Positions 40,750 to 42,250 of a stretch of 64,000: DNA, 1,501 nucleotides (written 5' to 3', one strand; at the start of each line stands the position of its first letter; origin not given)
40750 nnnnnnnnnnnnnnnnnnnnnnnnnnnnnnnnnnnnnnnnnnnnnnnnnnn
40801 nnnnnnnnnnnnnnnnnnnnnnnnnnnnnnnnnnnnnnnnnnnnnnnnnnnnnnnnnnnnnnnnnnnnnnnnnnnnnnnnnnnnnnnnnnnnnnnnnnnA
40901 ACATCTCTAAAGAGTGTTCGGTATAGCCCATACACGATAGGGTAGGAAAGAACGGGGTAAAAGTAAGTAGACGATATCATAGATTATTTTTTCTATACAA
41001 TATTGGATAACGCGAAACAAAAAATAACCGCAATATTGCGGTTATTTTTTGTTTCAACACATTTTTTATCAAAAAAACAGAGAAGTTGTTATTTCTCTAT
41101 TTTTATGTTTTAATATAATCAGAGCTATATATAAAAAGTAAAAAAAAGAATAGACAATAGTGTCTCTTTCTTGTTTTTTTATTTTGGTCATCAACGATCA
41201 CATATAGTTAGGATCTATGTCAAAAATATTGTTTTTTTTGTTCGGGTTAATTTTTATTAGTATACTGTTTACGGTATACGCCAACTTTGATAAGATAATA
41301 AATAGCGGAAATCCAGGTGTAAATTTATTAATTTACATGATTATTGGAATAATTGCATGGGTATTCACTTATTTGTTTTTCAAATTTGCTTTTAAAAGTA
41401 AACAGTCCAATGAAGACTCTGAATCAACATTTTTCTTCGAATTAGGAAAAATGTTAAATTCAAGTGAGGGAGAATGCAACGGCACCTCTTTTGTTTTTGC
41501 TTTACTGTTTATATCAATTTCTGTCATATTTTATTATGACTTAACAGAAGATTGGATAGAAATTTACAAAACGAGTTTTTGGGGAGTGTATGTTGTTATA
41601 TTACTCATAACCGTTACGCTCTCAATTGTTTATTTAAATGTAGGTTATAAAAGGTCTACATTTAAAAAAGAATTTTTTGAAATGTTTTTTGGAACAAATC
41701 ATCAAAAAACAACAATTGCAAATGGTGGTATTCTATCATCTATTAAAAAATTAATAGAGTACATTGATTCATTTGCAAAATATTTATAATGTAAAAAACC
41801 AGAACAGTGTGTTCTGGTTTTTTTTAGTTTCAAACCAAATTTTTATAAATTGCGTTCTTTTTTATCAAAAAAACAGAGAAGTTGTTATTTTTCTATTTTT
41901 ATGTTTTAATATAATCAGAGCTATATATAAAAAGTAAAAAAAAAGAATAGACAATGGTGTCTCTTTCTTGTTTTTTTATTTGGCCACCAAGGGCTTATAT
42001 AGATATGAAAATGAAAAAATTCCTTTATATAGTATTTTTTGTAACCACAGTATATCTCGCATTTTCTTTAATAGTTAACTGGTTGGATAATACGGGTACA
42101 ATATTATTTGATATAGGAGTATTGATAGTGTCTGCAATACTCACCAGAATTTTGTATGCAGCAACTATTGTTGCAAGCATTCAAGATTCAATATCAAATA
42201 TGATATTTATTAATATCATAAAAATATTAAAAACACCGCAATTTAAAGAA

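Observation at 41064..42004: Conserved ~150-bp leader (promoter + short terminator-like hairpin + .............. box) reused upstream of three small secreted or membrane-protein genes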

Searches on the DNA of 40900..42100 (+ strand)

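Call 28: search_rna_families(source=window, start=40900, end=42100, threshold=evalue, max_evalue=10)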
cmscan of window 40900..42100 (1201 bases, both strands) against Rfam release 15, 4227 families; matches with E-value up to 10: 62.
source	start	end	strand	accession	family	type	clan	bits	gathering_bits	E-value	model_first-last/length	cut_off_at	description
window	40971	41060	+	RF01606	plasmodium_snoR31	Gene; snRNA; snoRNA; HACA-box;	-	34.7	60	0.01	1-145/145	no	small nucleolar RNA snoR31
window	41009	41097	-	RF01606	plasmodium_snoR31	Gene; snRNA; snoRNA; HACA-box;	-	30.8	60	0.061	1-145/145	no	small nucleolar RNA snoR31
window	41756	41834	+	RF00121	MicC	Gene; sRNA;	-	30.4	90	0.033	1-123/123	no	MicC RNA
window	41022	41104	-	RF02384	FasX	Gene; sRNA;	-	28.7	100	0.016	1-205/205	no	FasX small RNA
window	41928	41981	-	RF02907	patAB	Cis-reg; leader;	-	26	92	0.099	1-57/57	no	patAB leader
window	40977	41055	+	RF02432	SpF25_sRNA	Gene; sRNA;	-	25.9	48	0.11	1-102/102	no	Streptococcus sRNA SpF25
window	41132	41188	-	RF02907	patAB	Cis-reg; leader;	-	24.8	92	0.2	1-57/57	no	patAB leader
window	41392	41492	-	RF01595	snoR19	Gene; snRNA; snoRNA; CD-box;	-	24.7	60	4.3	1-96/96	no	small nucleolar RNA snoR19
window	41009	41102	+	RF02693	psm_mec_RNA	Gene; sRNA;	-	24.5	85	0.99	1-143/143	no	psm_mec locus RNA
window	41017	41077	-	RF02074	STnc240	Gene; sRNA;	-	24.3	55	0.63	1-77/77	no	Enterobacterial sRNA STnc240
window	41016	41092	-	RF02075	STnc230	Gene; sRNA;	-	23.7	50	0.89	1-83/83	no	Enterobacterial sRNA STnc230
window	41013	41060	+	RF04343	Plastid-psbA-2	Cis-reg;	CL00153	23.5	55.8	0.1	1-60/60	no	Plastid-psbA-2 3UTR RNA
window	41789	41926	-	RF01470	rli38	Gene; sRNA;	-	23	49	1.6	1-150/150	no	Listeria sRNA rli38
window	40991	41068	+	RF01770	rimP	Cis-reg; leader;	-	21.8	47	0.82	1-102/102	no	Gammaprotebacteria rimP leader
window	40997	41052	+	RF02074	STnc240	Gene; sRNA;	-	21.7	55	2.2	1-77/77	no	Enterobacterial sRNA STnc240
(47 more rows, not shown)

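Call 37: build_rna_model(alignment_id=A2, structure=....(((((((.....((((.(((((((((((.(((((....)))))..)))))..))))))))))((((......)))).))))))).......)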
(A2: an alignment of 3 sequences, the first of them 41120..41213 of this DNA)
Model R1 built from alignment A2 (3 sequences, 95 columns); structure: as given.
model positions 90; base pairs 31; branch points 1; effective number of sequences 1.29; information 0.634 bits per position. Calibrated on 0.2 Mb of random sequence (short: E-values are rough).
structure used (alignment columns):
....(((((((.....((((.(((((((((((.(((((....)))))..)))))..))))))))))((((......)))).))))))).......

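Call 38: search_with_rna_model(model_id=R1, source=window, filters=off, max_evalue=10, make_alignment=true, show_alignments=6)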
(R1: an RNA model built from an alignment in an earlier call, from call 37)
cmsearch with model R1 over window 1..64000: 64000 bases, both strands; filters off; matches with E-value up to 10: 40.
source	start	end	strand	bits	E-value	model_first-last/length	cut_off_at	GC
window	41916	42006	+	104.8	2.1e-20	1-90/90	no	0.29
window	54908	54996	+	103.7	3.8e-20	1-90/90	no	0.29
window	41120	41209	+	95.4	2.6e-18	1-90/90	no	0.26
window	4324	4402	+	29.5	0.00092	1-90/90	no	0.41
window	54909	54997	-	23.5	0.019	1-90/90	no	0.3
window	41777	41854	+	22.3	0.035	1-90/90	no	0.23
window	40998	41077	+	21.8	0.048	1-90/90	no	0.26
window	40996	41067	-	21.6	0.053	1-90/90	no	0.28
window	41111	41196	-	19.7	0.14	1-90/90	no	0.23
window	46326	46412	+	18.4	0.26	1-90/90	no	0.2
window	53073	53152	+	18.4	0.27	1-90/90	no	0.38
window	41932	41981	-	16.7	0.64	17-65/90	no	0.22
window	42516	42580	-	16.5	0.7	1-90/90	no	0.28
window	33738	33828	-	16.5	0.71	1-90/90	no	0.36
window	1718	1787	+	16.2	0.82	1-90/90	no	0.2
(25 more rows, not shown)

Alignment A3: 40 matches aligned to the model, 163 columns, each read 5' to 3' on its own strand. Consensus structure (alignment columns), stored with it:
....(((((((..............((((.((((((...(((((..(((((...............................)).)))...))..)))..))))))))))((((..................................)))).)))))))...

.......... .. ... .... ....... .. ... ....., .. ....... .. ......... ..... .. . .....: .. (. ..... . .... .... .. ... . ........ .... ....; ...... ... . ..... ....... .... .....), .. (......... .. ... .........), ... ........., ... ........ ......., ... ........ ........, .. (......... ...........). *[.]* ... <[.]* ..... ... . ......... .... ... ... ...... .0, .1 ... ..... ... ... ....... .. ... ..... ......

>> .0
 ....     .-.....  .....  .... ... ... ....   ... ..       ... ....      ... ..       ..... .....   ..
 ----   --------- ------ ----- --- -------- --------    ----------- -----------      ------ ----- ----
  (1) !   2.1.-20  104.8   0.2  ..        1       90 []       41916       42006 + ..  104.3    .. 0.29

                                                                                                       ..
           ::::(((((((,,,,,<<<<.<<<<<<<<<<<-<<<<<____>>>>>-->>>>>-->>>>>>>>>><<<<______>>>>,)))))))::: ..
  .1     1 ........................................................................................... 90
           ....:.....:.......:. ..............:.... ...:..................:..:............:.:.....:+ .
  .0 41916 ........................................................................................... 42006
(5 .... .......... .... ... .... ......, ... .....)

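Call 43: search_with_rna_model(model_id=R1, sources=[L014, L015, L016, L017, L018, L019, L020, L009], max_evalue=1, filters=off)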
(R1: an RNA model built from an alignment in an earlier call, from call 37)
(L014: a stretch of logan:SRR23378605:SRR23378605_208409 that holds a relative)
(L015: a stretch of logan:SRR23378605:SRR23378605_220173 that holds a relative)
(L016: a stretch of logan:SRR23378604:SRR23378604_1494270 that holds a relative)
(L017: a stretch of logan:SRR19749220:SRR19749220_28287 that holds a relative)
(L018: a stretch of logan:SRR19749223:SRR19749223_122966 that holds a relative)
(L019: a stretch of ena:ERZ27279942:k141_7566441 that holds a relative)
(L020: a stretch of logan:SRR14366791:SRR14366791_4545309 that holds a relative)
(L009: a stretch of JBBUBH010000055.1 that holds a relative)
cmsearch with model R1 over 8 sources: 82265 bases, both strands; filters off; matches with E-value up to 1: 11.
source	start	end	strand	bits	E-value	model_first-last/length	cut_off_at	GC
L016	2544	2632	+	103.7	4.8e-20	1-90/90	no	0.29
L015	3438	3516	+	29.5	0.0012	1-90/90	no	0.41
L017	14375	14458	-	25.9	0.0074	1-90/90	no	0.32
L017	9910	9984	-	25.9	0.0075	1-90/90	no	0.39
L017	7978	8046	+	24.3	0.017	1-90/90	no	0.22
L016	2545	2633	-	23.5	0.025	1-90/90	no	0.3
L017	347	428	+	22.5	0.042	1-90/90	no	0.29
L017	7966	8049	-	20.5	0.12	1-90/90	no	0.23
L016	709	788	+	18.4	0.34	1-90/90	no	0.38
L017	14397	14437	+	17.6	0.51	18-64/90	no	0.27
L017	350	417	-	16.6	0.85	1-90/90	no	0.25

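Call 61: search_with_rna_model(model_id=R1, sources=[L021, L022, L023, L024, L025, L026, L027, L028, L029, L030, L031, L032, L033, L034, L035, L036, L037, L038, L039, L040, L041, L042, L043, L044, L045, L046, L047, L048, L049, L050, L051, L052, L053, L054, L055, L056, L057, L058, L059, L060, L061, L062, L063, L064, L065, L066, L067, L068, L069, L070, L071, L072, L073, L074, L075, L076, L077, L078, L079, L080, L081, L082, L083, L084, L085, L001, L002, L003, L004, L005, L006, L007, L008, L010, L011, L012, L013], max_evalue=0.1)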
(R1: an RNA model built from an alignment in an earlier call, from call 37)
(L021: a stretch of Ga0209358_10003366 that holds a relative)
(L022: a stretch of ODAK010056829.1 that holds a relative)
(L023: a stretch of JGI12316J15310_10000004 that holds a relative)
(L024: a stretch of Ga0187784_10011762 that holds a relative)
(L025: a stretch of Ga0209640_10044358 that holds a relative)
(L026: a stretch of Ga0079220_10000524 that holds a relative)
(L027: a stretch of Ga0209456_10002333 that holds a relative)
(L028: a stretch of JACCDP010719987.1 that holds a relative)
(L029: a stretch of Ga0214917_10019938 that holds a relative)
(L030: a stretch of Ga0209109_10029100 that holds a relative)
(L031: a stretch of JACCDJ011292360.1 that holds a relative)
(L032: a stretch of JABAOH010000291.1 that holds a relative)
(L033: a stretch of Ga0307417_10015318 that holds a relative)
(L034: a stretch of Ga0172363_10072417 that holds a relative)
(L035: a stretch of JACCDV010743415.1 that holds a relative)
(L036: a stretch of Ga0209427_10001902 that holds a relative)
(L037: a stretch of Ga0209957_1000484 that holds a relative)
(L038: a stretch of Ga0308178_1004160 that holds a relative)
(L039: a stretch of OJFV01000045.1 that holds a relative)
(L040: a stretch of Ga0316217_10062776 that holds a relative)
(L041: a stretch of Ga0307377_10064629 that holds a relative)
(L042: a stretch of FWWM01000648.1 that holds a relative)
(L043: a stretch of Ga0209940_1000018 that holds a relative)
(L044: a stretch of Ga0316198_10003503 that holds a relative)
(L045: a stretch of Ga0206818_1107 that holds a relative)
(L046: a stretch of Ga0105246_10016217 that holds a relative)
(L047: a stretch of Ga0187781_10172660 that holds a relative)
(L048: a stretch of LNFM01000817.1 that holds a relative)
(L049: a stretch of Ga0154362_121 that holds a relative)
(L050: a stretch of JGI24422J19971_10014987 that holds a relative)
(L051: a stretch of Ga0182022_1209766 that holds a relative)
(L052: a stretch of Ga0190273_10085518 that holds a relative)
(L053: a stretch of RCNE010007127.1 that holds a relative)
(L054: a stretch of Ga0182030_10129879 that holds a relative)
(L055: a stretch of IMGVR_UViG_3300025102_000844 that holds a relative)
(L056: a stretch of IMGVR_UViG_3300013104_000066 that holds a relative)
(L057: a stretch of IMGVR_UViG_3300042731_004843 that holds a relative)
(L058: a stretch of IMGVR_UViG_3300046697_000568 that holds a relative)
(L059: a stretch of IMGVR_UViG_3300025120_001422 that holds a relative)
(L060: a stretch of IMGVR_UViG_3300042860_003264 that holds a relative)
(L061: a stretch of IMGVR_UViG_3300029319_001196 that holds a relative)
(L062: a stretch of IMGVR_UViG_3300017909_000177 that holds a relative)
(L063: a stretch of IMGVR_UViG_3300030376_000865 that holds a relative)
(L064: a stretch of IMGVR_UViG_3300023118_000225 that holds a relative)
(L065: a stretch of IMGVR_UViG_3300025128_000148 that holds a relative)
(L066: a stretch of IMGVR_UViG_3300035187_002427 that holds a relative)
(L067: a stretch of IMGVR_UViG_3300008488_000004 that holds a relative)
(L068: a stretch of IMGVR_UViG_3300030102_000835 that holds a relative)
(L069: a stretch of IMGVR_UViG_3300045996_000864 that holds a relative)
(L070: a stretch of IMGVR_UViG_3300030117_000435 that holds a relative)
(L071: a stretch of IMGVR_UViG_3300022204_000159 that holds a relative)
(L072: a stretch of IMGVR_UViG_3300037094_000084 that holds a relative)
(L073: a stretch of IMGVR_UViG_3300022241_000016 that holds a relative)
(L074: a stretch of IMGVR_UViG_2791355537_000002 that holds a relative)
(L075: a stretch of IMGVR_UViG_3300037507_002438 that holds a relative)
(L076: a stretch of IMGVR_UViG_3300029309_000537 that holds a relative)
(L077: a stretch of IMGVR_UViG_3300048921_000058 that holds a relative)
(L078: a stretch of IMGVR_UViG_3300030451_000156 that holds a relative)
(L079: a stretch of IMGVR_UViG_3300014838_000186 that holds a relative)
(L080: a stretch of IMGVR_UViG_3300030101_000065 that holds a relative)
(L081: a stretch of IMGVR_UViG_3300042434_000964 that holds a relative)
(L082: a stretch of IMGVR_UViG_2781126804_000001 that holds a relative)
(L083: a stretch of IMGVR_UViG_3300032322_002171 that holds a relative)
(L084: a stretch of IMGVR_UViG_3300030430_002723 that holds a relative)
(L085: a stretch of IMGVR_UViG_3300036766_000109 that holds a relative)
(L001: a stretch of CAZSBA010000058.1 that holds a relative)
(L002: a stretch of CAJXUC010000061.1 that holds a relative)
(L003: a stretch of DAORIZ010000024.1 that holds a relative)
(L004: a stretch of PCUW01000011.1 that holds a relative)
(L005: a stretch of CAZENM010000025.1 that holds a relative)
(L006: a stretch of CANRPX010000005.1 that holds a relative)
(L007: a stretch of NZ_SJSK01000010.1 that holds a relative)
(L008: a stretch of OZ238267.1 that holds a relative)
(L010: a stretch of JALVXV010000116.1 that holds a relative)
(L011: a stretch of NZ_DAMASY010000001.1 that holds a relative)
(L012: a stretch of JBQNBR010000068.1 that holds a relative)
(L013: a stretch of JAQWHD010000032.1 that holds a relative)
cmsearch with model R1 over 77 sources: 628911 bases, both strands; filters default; matches with E-value up to 0.1: 3.
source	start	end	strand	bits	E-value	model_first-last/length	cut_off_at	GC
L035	2522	2590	+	26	0.053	1-90/90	no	0.26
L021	9189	9257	-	26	0.056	1-90/90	no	0.25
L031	9767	9835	-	26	0.056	1-90/90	no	0.25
